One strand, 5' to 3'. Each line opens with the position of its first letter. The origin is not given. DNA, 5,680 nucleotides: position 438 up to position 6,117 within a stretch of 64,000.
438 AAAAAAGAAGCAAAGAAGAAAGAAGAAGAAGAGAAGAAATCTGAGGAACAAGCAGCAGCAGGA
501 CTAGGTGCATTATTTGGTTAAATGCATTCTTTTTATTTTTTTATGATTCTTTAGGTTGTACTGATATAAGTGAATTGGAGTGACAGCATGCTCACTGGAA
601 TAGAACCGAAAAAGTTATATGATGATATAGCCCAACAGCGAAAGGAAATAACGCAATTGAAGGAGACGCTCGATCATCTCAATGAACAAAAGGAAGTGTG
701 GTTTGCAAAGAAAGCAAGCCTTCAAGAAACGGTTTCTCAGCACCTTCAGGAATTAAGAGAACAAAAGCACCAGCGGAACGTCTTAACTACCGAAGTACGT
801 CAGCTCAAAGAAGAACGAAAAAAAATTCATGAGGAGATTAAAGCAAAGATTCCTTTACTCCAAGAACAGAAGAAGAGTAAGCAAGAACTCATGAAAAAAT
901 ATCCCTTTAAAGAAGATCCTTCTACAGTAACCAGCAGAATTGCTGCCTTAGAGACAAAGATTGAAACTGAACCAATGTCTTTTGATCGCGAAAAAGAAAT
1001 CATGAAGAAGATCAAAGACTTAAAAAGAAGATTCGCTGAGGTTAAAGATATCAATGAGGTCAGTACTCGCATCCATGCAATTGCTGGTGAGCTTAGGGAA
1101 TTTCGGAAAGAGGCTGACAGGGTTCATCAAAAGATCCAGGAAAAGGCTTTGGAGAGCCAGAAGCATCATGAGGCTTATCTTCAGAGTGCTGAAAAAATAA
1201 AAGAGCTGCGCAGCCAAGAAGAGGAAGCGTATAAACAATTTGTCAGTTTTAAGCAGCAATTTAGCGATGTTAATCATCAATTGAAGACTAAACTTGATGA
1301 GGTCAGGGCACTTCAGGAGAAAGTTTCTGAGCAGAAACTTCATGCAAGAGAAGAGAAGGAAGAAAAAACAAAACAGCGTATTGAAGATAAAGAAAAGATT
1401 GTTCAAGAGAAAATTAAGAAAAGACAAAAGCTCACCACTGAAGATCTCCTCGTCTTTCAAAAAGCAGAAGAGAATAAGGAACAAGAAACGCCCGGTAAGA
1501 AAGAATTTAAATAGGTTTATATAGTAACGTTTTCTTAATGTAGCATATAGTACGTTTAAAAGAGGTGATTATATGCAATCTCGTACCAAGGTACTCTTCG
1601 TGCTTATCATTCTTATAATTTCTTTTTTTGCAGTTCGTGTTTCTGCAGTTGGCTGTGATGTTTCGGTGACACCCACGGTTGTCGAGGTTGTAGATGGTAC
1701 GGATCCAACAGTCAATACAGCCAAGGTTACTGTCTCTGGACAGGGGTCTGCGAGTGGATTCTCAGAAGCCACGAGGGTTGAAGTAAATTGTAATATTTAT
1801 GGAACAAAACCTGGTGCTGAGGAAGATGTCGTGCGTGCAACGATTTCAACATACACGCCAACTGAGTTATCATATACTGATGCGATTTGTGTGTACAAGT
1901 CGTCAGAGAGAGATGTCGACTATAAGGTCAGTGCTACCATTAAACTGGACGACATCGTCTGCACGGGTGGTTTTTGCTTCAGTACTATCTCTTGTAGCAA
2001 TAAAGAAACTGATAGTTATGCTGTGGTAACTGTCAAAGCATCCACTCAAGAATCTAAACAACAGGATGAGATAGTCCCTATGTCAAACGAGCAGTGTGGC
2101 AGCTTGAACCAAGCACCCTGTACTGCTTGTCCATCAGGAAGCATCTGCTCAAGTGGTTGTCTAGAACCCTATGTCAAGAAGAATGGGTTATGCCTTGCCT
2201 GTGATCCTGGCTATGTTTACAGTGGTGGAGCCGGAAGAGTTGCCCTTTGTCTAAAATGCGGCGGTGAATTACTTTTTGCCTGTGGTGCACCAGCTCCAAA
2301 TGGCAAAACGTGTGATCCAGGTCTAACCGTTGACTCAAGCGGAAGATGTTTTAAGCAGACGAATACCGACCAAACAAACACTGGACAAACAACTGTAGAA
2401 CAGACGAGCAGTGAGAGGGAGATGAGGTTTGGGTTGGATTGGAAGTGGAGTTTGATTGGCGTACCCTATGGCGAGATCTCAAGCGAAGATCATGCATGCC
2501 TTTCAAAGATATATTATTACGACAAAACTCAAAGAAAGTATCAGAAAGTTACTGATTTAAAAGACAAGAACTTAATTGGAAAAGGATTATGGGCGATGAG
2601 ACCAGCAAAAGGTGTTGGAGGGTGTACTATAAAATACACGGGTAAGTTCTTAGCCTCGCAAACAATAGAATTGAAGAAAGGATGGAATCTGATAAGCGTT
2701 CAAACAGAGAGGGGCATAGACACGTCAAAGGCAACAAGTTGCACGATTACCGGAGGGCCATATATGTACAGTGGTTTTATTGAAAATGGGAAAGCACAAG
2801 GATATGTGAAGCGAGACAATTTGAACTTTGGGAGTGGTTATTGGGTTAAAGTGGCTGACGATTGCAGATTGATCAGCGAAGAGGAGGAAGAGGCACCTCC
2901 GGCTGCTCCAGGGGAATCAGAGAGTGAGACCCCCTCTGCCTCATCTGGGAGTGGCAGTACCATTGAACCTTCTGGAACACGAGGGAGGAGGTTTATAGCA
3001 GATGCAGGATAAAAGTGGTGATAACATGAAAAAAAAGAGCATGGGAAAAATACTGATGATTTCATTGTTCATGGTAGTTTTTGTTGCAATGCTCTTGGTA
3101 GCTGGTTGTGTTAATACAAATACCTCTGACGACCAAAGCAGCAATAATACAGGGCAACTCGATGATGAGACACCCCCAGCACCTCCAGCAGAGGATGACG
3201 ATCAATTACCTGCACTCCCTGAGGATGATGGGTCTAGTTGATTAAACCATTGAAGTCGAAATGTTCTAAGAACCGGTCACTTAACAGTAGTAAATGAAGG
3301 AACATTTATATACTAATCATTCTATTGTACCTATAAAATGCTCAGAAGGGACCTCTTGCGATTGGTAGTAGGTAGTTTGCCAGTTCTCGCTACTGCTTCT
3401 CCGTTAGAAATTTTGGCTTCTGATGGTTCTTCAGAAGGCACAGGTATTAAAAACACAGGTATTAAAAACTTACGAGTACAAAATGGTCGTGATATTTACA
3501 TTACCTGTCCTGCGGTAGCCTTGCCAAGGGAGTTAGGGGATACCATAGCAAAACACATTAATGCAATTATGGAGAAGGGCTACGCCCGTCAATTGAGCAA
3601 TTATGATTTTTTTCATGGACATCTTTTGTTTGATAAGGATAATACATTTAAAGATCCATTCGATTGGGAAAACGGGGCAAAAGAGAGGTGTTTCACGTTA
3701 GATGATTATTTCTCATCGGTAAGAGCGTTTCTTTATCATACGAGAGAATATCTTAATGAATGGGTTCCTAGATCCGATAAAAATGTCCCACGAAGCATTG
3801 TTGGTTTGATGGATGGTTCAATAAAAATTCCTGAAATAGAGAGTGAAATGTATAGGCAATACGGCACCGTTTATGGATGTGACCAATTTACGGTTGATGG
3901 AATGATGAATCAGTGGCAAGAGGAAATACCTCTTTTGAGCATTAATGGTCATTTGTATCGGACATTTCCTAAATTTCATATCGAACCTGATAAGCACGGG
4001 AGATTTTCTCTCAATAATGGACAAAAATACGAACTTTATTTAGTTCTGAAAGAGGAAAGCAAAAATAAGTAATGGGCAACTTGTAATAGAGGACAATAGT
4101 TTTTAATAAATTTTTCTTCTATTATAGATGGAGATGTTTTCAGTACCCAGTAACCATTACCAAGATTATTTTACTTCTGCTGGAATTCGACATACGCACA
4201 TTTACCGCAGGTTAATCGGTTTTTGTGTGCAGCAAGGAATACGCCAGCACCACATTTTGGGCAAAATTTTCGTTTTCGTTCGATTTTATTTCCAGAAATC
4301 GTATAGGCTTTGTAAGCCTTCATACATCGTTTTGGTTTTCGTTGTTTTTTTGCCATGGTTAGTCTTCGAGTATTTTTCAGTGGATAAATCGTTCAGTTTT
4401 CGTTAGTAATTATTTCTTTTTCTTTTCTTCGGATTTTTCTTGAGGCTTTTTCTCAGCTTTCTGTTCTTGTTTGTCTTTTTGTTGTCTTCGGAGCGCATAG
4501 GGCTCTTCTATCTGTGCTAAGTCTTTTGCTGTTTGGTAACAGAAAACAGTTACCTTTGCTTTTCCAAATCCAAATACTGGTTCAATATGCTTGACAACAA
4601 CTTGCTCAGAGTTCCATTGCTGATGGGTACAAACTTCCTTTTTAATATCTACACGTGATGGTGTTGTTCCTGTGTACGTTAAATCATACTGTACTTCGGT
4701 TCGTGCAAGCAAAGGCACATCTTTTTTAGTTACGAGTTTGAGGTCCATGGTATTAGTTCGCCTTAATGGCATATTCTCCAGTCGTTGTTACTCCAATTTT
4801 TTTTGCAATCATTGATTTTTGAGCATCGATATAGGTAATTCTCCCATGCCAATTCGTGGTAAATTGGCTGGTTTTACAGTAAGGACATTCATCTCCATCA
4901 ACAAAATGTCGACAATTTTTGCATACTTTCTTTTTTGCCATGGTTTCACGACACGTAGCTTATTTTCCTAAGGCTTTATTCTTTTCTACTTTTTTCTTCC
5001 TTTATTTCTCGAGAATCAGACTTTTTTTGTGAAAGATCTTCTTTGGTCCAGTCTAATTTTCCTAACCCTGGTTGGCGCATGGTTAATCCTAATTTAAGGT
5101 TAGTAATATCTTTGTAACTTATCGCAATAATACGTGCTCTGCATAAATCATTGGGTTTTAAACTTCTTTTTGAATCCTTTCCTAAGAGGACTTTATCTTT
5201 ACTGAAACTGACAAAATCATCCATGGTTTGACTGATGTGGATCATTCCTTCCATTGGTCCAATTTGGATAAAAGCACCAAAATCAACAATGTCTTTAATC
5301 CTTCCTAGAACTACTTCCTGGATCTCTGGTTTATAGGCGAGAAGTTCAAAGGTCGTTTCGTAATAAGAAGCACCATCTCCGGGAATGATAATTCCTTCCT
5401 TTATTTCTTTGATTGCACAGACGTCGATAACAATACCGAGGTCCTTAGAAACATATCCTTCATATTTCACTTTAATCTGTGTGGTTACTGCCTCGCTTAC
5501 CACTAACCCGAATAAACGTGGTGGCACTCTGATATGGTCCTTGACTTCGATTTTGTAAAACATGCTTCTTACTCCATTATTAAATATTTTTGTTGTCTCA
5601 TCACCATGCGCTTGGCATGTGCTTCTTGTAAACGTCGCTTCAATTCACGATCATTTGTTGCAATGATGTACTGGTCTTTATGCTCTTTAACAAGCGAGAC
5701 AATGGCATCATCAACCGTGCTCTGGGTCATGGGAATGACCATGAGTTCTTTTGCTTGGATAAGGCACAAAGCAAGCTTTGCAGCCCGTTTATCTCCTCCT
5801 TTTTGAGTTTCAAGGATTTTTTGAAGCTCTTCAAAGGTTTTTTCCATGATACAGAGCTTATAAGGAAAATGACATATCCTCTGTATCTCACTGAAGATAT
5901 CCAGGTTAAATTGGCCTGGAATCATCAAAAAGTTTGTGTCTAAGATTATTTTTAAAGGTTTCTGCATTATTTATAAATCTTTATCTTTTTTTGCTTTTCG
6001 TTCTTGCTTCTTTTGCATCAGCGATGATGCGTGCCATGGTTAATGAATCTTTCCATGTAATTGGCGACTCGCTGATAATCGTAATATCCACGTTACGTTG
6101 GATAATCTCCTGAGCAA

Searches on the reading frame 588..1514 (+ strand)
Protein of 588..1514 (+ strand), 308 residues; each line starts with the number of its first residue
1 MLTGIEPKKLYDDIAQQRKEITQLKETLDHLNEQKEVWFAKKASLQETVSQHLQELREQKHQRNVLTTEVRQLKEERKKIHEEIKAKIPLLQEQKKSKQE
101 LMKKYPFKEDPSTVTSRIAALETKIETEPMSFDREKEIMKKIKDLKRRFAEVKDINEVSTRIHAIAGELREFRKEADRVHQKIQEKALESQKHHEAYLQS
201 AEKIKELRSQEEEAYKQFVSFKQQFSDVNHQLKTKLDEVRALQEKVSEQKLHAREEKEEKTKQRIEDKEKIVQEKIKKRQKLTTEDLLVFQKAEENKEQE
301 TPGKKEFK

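Call 49: search_protein_families(library=pfam, proteins=[window:588-1514:+], max_evalue=0.00001)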
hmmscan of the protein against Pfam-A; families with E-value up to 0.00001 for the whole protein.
window:588-1514:+ (308 aa): 1 family
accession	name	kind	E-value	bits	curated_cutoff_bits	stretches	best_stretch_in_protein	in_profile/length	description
PF23435.1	DUF7121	-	3.5e-09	36.9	29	1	21-293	41-304/307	Family of unknown function (DUF7121)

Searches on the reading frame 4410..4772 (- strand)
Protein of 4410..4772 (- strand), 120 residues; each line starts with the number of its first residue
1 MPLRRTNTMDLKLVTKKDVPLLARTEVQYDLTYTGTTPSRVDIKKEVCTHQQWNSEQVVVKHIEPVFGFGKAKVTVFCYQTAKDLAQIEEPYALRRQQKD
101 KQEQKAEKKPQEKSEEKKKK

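Call 43: search_protein_families(library=pfam, proteins=[window:4410-4772:-], max_evalue=0.001)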
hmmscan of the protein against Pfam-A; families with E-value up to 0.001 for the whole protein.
window:4410-4772:- (120 aa): 1 family
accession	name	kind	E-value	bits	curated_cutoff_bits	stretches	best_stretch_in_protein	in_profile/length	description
PF01282.25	Ribosomal_S24e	-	5e-17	62.2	24.5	1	16-104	5-94/95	Ribosomal protein S24e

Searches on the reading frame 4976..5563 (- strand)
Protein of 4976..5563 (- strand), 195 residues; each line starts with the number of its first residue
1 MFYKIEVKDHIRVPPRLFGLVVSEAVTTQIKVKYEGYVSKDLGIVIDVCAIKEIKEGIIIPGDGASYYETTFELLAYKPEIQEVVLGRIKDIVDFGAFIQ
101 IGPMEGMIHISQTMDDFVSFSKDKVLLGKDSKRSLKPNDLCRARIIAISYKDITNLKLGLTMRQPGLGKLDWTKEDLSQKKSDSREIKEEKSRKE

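Call 42: search_protein_families(library=pfam, proteins=[window:4976-5563:-], max_evalue=0.001)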
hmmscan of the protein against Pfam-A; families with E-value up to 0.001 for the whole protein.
window:4976-5563:- (195 aa): 2 families
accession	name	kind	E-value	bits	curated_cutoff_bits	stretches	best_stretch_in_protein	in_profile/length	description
PF03876.22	SHS2_Rpb7-N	-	3.1e-14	53.3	24.8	1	8-64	1-57/57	SHS2 domain found in N terminus of Rpb7p/Rpc25p/MJ0397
PF00575.29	S1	-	2.3e-11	44.3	22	1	78-147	1-61/74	S1 RNA binding domain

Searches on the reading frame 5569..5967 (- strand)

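Call 43: search_protein_families(library=pfam, proteins=[window:5569-5967:-], max_evalue=0.001)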
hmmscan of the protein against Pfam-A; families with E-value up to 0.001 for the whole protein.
window:5569-5967:- (132 aa): 2 families
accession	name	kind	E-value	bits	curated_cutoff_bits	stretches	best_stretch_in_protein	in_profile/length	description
PF18477.7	PIN_9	-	2.7e-24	86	26.3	1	7-126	1-116/116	PIN like domain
PF04900.18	Fcf1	-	1e-06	29.4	21.4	1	80-132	45-98/99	Fcf1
